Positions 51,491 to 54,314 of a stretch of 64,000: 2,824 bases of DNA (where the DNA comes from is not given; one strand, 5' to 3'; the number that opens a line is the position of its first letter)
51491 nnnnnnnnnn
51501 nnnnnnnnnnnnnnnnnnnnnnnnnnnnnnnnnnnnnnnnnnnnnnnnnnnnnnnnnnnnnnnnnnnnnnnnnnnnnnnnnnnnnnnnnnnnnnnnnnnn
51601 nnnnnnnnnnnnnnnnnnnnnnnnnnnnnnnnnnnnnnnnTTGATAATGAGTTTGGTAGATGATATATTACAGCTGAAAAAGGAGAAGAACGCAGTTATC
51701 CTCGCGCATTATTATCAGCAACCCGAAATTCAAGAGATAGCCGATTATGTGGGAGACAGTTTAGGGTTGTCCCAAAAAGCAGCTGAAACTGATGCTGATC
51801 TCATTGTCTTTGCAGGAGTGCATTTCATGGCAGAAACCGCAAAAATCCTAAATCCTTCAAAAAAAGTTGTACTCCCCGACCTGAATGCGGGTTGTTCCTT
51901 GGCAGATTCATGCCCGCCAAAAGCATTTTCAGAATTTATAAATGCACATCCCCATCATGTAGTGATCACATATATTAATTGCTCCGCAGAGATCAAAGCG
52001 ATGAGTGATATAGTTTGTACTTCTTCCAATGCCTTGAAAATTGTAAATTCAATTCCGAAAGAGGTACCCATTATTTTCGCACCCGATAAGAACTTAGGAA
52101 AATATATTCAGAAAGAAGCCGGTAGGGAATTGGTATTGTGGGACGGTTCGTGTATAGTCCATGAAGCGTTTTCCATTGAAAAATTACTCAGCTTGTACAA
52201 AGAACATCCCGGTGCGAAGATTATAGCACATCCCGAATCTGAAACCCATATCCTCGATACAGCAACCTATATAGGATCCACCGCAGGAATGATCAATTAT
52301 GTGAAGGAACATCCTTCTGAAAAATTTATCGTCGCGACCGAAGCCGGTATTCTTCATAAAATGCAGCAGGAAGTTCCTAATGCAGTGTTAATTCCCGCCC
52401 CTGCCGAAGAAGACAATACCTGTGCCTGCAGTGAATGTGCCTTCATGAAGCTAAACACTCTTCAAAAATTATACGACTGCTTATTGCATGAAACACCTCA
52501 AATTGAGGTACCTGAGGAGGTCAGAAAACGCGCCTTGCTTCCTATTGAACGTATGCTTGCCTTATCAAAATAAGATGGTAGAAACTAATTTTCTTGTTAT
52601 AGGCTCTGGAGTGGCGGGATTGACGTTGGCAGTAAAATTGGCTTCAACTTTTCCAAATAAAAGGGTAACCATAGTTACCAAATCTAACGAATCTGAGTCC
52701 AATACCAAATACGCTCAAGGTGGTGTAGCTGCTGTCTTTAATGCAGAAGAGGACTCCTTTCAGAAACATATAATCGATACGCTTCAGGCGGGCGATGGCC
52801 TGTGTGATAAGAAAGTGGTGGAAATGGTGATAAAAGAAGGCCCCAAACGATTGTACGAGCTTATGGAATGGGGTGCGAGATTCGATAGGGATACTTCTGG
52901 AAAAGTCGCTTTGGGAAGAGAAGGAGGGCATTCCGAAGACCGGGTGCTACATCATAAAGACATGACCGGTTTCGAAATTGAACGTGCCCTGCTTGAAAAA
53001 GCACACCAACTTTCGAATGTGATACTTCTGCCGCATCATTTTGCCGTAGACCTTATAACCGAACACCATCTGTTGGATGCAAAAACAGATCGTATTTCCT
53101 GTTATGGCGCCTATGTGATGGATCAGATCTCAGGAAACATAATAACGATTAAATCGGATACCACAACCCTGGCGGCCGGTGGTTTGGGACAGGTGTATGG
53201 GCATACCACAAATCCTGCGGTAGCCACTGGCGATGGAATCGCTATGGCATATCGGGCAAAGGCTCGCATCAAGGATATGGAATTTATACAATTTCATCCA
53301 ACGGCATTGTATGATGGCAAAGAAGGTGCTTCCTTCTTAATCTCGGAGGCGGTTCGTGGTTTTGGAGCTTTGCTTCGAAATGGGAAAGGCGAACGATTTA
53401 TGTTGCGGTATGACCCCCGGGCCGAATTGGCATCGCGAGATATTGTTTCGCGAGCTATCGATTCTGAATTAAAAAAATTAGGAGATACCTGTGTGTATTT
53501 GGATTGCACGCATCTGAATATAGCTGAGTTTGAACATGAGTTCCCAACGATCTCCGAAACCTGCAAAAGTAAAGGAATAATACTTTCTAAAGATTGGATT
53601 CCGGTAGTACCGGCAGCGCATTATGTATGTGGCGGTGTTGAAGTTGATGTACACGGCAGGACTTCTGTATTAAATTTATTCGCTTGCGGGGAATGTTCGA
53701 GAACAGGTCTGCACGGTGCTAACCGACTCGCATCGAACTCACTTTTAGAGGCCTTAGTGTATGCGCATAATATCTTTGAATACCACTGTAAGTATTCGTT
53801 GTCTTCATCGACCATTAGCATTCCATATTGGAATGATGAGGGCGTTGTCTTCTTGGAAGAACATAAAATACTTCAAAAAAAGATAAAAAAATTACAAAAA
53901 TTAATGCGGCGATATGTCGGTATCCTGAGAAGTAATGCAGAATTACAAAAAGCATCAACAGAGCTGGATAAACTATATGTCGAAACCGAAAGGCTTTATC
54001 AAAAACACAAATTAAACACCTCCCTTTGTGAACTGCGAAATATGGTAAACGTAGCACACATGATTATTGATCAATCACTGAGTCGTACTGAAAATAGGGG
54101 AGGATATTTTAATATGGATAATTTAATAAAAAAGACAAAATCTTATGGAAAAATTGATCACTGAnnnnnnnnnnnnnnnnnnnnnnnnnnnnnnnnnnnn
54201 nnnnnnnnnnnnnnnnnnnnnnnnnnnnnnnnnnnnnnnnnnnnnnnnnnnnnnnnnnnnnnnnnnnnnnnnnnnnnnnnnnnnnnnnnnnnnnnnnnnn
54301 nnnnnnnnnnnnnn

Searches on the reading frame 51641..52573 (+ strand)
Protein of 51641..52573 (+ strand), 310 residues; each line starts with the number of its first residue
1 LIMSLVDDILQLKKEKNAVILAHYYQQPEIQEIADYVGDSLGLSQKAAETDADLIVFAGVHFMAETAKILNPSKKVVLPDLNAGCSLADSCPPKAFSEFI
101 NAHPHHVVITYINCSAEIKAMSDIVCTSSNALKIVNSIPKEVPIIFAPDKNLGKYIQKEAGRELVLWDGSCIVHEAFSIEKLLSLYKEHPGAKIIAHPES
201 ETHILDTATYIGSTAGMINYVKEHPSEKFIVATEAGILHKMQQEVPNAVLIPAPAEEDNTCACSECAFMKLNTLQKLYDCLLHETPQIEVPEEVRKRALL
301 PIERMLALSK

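Call 14: search_protein_families(library=pfam, proteins=[window:51641-52573:+], max_evalue=0.001)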
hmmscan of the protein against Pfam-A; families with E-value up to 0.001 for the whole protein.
window:51641-52573:+ (310 aa): 1 family
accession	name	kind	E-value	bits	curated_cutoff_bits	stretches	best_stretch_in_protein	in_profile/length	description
PF02445.21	NadA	-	1.5e-122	408.8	27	1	8-307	2-295/295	Quinolinate synthetase A protein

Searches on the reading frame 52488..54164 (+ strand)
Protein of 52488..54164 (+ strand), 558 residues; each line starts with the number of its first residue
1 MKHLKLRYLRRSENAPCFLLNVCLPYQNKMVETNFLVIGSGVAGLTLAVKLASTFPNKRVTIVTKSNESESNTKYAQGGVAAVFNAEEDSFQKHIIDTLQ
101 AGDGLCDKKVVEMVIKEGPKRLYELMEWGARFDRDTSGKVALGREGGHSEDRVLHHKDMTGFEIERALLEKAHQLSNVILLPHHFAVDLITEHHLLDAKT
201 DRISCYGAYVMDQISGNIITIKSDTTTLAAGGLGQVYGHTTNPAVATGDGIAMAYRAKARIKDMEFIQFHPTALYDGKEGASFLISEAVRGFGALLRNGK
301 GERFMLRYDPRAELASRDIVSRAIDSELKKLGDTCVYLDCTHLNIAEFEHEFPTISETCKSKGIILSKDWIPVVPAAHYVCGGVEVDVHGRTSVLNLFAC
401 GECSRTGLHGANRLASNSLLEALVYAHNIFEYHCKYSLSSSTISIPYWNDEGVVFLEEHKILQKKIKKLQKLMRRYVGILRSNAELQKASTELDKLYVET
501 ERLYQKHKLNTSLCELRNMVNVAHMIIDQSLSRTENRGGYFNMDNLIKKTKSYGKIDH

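Call 14: search_protein_families(library=pfam, proteins=[window:52488-54164:+], max_evalue=0.001)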
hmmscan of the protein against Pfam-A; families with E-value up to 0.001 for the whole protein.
window:52488-54164:+ (558 aa): 4 families
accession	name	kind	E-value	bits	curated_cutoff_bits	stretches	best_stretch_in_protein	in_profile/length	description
PF00890.30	FAD_binding_2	-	2.5e-97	327.1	20.4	1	36-419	3-414/414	FAD binding domain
PF02910.25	Succ_DH_flav_C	-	1.2e-11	45.1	20.8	1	467-544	2-85/130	Fumarate reductase flavoprotein C-term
PF07992.20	Pyr_redox_2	-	1.6e-07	31.5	26.1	0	35-92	3-54/291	Pyridine nucleotide-disulphide oxidoreductase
PF01266.30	DAO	-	1.1e-05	25.6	27.9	1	36-153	3-102/353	FAD dependent oxidoreductase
